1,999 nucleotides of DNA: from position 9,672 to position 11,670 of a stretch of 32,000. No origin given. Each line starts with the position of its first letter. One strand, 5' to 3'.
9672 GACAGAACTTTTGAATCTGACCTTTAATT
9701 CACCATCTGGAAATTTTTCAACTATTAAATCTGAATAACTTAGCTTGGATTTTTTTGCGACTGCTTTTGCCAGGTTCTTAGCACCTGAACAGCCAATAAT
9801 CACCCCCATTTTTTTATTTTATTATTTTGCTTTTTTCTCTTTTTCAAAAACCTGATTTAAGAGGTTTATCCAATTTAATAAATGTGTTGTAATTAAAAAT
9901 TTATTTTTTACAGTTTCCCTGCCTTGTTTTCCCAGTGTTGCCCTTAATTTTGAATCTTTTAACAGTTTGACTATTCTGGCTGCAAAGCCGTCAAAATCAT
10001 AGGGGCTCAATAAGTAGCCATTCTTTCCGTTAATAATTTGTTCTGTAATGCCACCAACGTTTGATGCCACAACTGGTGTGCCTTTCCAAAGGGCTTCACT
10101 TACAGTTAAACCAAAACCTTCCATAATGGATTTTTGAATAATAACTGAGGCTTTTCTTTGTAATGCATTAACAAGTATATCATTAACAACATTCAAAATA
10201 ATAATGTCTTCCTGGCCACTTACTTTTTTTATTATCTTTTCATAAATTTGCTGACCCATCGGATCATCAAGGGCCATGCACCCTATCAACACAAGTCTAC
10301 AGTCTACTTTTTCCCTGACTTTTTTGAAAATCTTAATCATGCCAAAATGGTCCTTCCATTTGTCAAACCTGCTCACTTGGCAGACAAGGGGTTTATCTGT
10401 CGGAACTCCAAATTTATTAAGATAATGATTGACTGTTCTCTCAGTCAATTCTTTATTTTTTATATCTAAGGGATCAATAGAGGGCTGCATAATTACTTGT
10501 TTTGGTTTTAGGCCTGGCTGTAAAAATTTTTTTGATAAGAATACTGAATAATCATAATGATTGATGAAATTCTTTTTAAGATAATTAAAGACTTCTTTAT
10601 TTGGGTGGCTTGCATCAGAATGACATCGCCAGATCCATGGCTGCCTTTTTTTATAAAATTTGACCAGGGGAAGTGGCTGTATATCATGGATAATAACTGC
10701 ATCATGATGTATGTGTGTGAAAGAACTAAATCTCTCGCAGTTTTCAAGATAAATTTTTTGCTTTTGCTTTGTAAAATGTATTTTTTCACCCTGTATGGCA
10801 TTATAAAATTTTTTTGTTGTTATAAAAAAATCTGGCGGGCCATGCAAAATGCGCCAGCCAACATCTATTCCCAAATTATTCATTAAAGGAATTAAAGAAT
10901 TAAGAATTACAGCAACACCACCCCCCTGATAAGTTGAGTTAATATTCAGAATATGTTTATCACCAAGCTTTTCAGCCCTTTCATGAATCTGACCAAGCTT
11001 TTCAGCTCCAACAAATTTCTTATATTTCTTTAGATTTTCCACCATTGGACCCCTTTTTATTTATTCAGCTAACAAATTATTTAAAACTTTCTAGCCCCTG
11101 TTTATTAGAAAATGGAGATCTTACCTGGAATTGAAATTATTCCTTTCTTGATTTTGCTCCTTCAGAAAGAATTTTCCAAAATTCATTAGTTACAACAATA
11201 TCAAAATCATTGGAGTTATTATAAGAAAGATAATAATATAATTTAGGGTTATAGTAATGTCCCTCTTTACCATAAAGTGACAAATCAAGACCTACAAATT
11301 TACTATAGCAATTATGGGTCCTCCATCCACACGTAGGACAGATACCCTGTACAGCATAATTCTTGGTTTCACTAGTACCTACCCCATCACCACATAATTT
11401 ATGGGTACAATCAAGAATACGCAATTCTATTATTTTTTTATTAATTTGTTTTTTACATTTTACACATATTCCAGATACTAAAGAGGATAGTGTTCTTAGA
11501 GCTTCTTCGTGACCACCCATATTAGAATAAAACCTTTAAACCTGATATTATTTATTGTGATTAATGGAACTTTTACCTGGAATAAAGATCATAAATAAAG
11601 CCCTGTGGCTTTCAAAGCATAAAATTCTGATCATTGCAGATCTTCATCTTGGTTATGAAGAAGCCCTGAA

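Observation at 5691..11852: A 111-nt perfect direct repeat of the Lhr 3' end brackets a ~5.9-kb block carrying the entire sugar-to-PRPP operon (signature of single-crossover integration of a circular segment)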

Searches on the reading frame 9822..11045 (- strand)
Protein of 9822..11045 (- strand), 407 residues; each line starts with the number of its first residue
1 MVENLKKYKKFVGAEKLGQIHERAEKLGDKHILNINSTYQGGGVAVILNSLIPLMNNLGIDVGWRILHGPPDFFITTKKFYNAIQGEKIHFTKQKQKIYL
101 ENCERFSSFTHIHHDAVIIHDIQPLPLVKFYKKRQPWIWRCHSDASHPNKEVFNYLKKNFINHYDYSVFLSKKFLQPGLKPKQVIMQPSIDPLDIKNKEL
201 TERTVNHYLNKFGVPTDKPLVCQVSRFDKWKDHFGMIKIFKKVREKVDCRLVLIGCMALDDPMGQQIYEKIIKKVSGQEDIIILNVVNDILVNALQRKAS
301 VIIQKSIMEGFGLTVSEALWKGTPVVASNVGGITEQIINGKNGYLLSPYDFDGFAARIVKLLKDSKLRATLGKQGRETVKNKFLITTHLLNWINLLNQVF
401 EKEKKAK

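Call 6: search_protein_families(library=pfam, proteins=[window:9822-11045:-])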
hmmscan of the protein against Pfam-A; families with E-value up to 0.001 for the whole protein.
window:9822-11045:- (407 aa): 4 families
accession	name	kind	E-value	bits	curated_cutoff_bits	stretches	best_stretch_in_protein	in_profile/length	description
PF21269.3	TreT_GT1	-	4.1e-50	169.7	27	1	34-175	1-143/144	Trehalose synthase, N-terminal domain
PF00534.26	Glycos_transf_1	-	6.9e-35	120.5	26.4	1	210-377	7-171/172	Glycosyl transferases group 1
PF13692.12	Glyco_trans_1_4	-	3e-22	79.8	27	1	219-364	2-142/142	Glycosyl transferases group 1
PF20706.3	GT4-conflict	-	3.8e-07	29.9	26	1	292-337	275-320/385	Family 4 Glycosyltransferase in conflict systems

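Call 23: find_related_loci(query=window:9822-11045:-, collection=metagenome_contigs, flank=10000)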
Query window:9822-11045:- (407 aa) in metagenome_contigs; peptide patterns used: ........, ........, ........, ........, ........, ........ (x = any residue, [..] = any of these).
224 stretches matched a pattern; 5 encode a relative of the query (tblastn E <= 1e-3); 5 distinct loci.
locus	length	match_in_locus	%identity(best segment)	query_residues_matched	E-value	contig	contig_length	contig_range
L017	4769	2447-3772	33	22-402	8e-60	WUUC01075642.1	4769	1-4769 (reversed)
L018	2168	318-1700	30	2-397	1e-56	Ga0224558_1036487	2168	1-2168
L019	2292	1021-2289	30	5-362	5e-51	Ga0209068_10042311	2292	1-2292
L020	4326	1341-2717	29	2-397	1e-49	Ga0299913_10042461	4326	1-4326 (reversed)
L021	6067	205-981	20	117-400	2e-11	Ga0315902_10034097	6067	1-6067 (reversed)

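Call 24: find_homologous_proteins(query=window:9822-11045:-, max_evalue=1e-30)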
Query window:9822-11045:- (407 aa): 7990 proteins with E <= 1e-30 among 8000 candidates; the best 120 are listed.
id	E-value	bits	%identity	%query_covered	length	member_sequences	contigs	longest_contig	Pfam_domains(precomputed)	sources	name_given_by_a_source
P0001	2.1e-274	927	100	100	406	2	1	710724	PF00534.27,PF20706.4,PF13692.13,PF21269.4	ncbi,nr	ncbi:MAG: glycosyltransferase [Candidatus Pacearchaeota archaeon]|nr:MAG: glycosyltransferase [Candi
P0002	5.7e-201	686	73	99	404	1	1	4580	PF00534.27,PF20706.4,PF13692.13,PF21269.4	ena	-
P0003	1.3e-198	678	71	99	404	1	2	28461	PF00534.27,PF20706.4,PF13692.13,PF21269.4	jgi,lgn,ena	-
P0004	2.3e-196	671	71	99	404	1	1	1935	PF00534.27,PF20706.4,PF13692.13,PF21269.4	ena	-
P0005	1.0e-192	658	69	99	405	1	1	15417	PF00534.27,PF20706.4,PF13692.13,PF21269.4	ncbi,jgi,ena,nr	ncbi:MAG: glycosyltransferase [Nanoarchaeota archaeon]|nr:glycosyltransferase [Nanoarchaeota archaeo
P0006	1.0e-188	645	68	99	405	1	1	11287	PF00534.27,PF20706.4,PF13692.13,PF21269.4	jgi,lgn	-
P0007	1.4e-179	615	66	99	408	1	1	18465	PF00534.27,PF20706.4,PF13692.13,PF21269.4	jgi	-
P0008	1.1e-170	586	64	98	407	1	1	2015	PF00534.27,PF20706.4,PF13692.13,PF21269.4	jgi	jgi:trehalose synthase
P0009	2.1e-170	585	72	84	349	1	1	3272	PF00534.27,PF20706.4,PF13692.13,PF21269.4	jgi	-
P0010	5.9e-168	577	61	98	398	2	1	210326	PF00534.27,PF20706.4,PF13692.13,PF21269.4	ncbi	-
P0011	4.3e-167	574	59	99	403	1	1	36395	PF00534.27,PF20706.4,PF13692.13,PF21269.4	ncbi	-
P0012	1.7e-164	566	61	98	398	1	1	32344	PF00534.27,PF20706.4,PF13692.13,PF21269.4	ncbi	-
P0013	1.6e-156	539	61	97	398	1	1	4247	PF00534.27,PF20706.4,PF13692.13,PF21269.4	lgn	-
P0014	3.1e-156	538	58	98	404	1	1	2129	PF00534.27,PF20706.4,PF13692.13,PF21269.4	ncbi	-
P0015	3.8e-154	531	57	98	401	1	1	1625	PF00534.27,PF20706.4,PF13692.13,PF21269.4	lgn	-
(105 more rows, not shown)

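Call 25: find_encoding_contigs(protein=P0001, flank=10000, max_places=5)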
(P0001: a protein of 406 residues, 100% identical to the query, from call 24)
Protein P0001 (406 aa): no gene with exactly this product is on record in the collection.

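Call 26: find_encoding_contigs(protein=P0003, flank=10000, max_places=5)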
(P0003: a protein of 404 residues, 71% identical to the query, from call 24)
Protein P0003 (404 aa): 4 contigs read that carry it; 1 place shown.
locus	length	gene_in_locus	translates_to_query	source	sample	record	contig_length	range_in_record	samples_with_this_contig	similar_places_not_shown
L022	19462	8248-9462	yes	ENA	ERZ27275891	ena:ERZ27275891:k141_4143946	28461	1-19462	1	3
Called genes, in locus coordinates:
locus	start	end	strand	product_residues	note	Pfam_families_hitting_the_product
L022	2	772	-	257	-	?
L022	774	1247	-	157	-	-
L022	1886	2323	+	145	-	-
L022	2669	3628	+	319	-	-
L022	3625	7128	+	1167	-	PF17963:Big_9 (weak), PF00801:PKD, PF18911:PKD_4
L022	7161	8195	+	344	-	PF01368:DHH, PF02272:DHHA1 (weak)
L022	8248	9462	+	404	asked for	PF21269:TreT_GT1, PF00534:Glycos_transf_1, PF20706:GT4-conflict (weak), PF13692:Glyco_trans_1_4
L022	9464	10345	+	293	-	PF13793:Pribosyltran_N, PF00156:Pribosyltran, PF14572:Pribosyl_synth (weak)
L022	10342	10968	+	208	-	PF06026:Rib_5-P_isom_A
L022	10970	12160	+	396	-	PF00215:OMPdecase, PF01380:SIS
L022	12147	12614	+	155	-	PF06560:GPI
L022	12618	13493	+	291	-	PF00480:ROK, PF01869:BcrAD_BadFG (weak)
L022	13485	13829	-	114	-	PF01336:tRNA_anti-codon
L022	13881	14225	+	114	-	-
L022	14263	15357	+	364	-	PF00579:tRNA-synt_1b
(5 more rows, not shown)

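Call 27: find_encoding_contigs(protein=P0005, flank=10000, max_places=5)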
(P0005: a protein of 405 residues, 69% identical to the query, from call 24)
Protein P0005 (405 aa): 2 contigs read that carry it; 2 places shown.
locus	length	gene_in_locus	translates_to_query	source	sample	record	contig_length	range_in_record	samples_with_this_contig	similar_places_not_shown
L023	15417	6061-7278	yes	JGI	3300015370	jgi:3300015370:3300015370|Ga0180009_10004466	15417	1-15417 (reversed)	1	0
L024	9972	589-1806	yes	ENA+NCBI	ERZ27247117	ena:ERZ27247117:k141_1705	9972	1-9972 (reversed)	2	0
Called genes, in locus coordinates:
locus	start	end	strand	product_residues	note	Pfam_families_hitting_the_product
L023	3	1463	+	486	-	?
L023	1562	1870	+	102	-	PF00338:Ribosomal_S10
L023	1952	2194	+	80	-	-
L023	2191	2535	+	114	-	-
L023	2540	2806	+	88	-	PF04010:DUF357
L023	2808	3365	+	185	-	PF00588:SpoU_methylase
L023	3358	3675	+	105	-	PF01451:LMWPc (weak)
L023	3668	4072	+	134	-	-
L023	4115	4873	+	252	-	PF00265:TK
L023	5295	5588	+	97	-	-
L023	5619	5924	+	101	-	-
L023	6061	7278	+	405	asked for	PF21269:TreT_GT1, PF00534:Glycos_transf_1, PF13692:Glyco_trans_1_4, PF20706:GT4-conflict (weak)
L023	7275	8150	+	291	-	PF13793:Pribosyltran_N, PF00156:Pribosyltran, PF14572:Pribosyl_synth (weak)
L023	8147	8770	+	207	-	PF06026:Rib_5-P_isom_A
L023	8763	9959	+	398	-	PF00215:OMPdecase, PF01380:SIS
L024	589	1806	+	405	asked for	PF21269:TreT_GT1, PF00534:Glycos_transf_1, PF13692:Glyco_trans_1_4, PF20706:GT4-conflict (weak)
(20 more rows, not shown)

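Call 28: find_encoding_contigs(protein=P0002, flank=10000, max_places=4)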
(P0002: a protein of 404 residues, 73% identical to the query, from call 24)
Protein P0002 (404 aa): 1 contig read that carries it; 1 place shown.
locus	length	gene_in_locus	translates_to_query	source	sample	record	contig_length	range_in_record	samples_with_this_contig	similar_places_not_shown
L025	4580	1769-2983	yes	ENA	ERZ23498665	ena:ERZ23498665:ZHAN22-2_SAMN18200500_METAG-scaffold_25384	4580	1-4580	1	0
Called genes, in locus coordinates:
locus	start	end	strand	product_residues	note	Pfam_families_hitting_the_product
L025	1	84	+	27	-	?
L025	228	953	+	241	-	PF06439:3keto-disac_hyd, PF21708:Glyco_hydro_59_C (weak)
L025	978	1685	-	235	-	PF00149:Metallophos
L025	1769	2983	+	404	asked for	PF21269:TreT_GT1, PF00534:Glycos_transf_1, PF13692:Glyco_trans_1_4, PF20706:GT4-conflict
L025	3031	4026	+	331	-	PF00044:Gp_dh_N, PF02800:Gp_dh_C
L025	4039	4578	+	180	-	?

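Call 29: find_encoding_contigs(protein=P0006, flank=10000, max_places=4)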
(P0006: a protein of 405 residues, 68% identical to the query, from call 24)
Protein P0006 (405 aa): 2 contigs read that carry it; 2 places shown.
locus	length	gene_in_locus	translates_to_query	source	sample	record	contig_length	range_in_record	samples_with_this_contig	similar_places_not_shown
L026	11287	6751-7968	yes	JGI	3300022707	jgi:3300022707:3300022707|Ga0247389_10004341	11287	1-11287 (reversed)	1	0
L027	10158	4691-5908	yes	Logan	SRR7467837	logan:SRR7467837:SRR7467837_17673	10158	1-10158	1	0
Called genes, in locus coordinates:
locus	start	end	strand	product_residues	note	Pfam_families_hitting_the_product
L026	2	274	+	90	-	?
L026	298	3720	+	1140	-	PF03833:PolC_DP2_N, PF24844:PolC_DP2_central, PF24846:PolC_DP2_cat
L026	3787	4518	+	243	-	PF00970:FAD_binding_6, PF00175:NAD_binding_1, PF08030:NAD_binding_6 (faint)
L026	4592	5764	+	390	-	-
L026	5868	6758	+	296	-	PF01930:Cas_Cas4 (faint), PF08696:Dna2, PF12705:PDDEXK_1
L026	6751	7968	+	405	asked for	PF21269:TreT_GT1, PF00534:Glycos_transf_1, PF13692:Glyco_trans_1_4, PF20706:GT4-conflict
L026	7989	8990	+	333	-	PF00044:Gp_dh_N, PF02800:Gp_dh_C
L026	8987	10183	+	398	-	PF00162:PGK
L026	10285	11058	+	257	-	PF01791:DeoC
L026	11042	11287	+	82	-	?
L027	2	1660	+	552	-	?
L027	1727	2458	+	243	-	PF00970:FAD_binding_6, PF00175:NAD_binding_1, PF08030:NAD_binding_6 (faint)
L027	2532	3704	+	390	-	-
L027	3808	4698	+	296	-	PF01930:Cas_Cas4 (faint), PF08696:Dna2, PF12705:PDDEXK_1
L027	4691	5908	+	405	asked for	PF21269:TreT_GT1, PF00534:Glycos_transf_1, PF13692:Glyco_trans_1_4, PF20706:GT4-conflict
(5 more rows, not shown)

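Call 30: find_encoding_contigs(protein=P0007, flank=10000, max_places=4)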
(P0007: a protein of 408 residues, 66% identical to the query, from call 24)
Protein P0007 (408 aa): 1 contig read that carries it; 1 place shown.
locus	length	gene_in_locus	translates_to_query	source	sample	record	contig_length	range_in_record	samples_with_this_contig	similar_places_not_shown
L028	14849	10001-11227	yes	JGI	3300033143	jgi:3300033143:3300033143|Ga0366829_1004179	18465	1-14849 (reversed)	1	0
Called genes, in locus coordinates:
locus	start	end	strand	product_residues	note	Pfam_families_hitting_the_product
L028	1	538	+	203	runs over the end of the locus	PF22175:Ogg-HhH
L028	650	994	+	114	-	PF23477:zf_Tbcl_2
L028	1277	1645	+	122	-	-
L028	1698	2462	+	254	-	-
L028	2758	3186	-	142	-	-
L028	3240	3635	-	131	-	-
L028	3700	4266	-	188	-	-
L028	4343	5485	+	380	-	-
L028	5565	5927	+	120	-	-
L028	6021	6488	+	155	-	PF00300:His_Phos_1 (faint)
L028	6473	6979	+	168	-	-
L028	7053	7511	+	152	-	-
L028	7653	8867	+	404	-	-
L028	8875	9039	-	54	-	-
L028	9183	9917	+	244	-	PF02535:Zip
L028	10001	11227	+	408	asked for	PF21269:TreT_GT1, PF20706:GT4-conflict, PF00534:Glycos_transf_1, PF13692:Glyco_trans_1_4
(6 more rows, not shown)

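Call 47: search_protein_families(library=ncbifam, proteins=[window:9822-11045:-], max_evalue=0.00001)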
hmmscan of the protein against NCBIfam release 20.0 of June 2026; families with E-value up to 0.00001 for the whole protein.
window:9822-11045:- (407 aa): 29 families (the best 25 are shown)
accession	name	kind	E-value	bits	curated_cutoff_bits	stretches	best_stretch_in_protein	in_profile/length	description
NF041139.1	TreT_Thcocales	equivalog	3.4e-115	385.1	775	1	4-399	13-412/412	trehalose synthase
TIGR03999.1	thiol_BshA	equivalog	1e-28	100.4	273.7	1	197-398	178-372/375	N-acetyl-alpha-D-glucosaminyl L-malate synthase BshA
TIGR03088.1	stp2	hypoth_equivalog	1.9e-19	70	409.05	1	210-397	186-371/374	TIGR03088 family PEP-CTERM/XrtA system glycosyltransferase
TIGR02149.1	glgA_Coryne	subfamily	5e-19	68.7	302.4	1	201-383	187-374/391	glycogen synthase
NF038295.1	EPS_HpsP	equivalog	3.4e-18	65.8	550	1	192-387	182-375/388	hormogonium polysaccharide biosynthesis glycosyltransferase HpsP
NF041876.1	EPS_EpsE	equivalog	6.4e-18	65.2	400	1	222-384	218-381/389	exopolysaccharide biosynthesis GT4 family glycosyltransferase EpsE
NF047880.1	glyco_SdgA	exception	8.6e-17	60.8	800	1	188-397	289-488/488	serine-aspartate repeat adhesin O-glycosyltransferase SdgA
NF038229.1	Glyco4_Geo_Pelo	equivalog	2.6e-16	59.6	400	1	237-399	180-336/338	GPMC system family 4 glycosyltransferase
TIGR04047.1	MSMEG_0565_glyc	hypoth_equivalog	7.7e-15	54.8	259.85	1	219-379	194-355/373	MSMEG_0565 family glycosyltransferase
TIGR03449.1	mycothiol_MshA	equivalog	3e-14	52.8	462.5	1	209-378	211-383/406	D-inositol-3-phosphate glycosyltransferase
TIGR02472.1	sucr_P_syn_N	equivalog_domain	1.8e-13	50.1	576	1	187-395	215-437/439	sucrose-phosphate synthase, putative, glycosyltransferase domain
TIGR02470.1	sucr_synth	equivalog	1.3e-11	43.4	810.4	1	216-366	548-711/784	sucrose synthase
NF012028.0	PRK15484.1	subfamily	1.9e-10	40.4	618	1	189-385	164-364/380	lipopolysaccharide N-acetylglucosaminyltransferase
NF047684.1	TeichurnBiosyTuaC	equivalog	6.2e-10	38.6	550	1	196-386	197-376/391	teichuronic acid biosynthesis protein TuaC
TIGR04157.1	glyco_rSAM_CFB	subfamily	1.9e-09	37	400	1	193-386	202-396/406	TIGR04157 family glycosyltransferase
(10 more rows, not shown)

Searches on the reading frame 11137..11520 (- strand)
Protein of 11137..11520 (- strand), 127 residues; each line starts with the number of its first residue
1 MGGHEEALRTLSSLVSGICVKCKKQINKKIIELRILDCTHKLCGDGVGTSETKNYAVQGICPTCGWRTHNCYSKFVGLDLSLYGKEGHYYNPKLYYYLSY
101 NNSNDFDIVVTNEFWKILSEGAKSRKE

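Call 6: search_protein_families(library=pfam, proteins=[window:11137-11520:-])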
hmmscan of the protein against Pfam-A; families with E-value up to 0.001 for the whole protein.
window:11137-11520:- (127 aa): 0 families

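Call 32: find_homologous_proteins(query=window:11137-11520:-, max_evalue=0.001)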
Query window:11137-11520:- (127 aa): 1 proteins with E <= 0.001 among 10 candidates.
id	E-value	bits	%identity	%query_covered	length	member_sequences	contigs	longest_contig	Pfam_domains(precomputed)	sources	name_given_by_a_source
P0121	4.8e-83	294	100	100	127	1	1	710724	-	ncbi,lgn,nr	ncbi:MAG: hypothetical protein IB618_03140 [Candidatus Pacearchaeota archaeon]|nr:MAG: hypothetical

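Call 33: find_encoding_contigs(protein=P0121, flank=10000, max_places=10)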
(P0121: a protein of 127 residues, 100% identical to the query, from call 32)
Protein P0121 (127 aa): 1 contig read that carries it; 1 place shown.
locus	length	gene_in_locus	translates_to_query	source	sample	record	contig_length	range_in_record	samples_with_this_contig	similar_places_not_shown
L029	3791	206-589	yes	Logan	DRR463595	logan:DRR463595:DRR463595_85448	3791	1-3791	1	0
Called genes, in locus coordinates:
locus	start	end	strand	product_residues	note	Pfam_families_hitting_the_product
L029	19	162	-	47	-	-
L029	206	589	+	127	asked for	-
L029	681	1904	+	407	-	PF21269:TreT_GT1, PF00534:Glycos_transf_1, PF20706:GT4-conflict (weak), PF13692:Glyco_trans_1_4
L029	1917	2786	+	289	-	PF13793:Pribosyltran_N, PF24390:PRTase-CE (weak), PF00156:Pribosyltran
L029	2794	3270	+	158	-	PF02502:LacAB_rpiB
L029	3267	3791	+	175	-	?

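Call 46: search_protein_families(library=pfam, proteins=[window:11137-11520:-], max_evalue=5)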
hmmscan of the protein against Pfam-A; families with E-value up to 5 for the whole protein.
window:11137-11520:- (127 aa): 4 families
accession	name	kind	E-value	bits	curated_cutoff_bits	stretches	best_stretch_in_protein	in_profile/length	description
PF14787.11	zf-CCHC_5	-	0.0018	18.4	27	1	59-75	3-22/36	GAG-polyprotein viral zinc-finger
PF23499.1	YnfU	-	0.034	14.5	27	1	51-74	9-32/49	YnfU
PF24042.1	DUF7351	-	0.19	11.9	31.2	1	7-69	57-105/177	Domain of unknown function (DUF7351)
PF16919.11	PknG_rubred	-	0.23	11.9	28.5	1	40-66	41-66/74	Protein kinase G rubredoxin domain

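Call 65: predict_structure(protein=window:11137-11520:-)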
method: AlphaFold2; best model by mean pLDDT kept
length: 127 residues; sequences in the alignment: 1
mean_pLDDT: 42.6   pTM: 0.30
mean pLDDT of the five models: 42.6, 34.8, 34.1, 30.9, 28.1
residues with pLDDT >= 90: 0; 70-90: 0; 50-70: 17; < 50: 110
segments of 3 or more residues with pLDDT < 50: 1-8, 15-17, 19-34, 36-54, 69-113, 118-127
pLDDT, mean of each block of 10 residues (from residue 1): 44 49 44 48 38 48 49 38 32 35 41 48 38
secondary structure, 60 per line:
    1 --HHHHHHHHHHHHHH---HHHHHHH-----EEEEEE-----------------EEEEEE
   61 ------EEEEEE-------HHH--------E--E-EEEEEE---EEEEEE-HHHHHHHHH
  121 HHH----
elements in order: H3-16 H20-26 E32-37 E55-60 E67-72 E96-101 E105-110 H112-123

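Call 74: search_protein_representatives(protein=window:11137-11520:-)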
Query: 127 residues. Proteins with E-value up to 0.001 (for the whole library): 2; up to 1e-10: 1; up to 1e-30: 1. The best 2 are listed.
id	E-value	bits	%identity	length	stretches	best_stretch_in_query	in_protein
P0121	1.5e-83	293.7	100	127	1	1-127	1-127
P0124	1.7e-08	50.9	41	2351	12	30-66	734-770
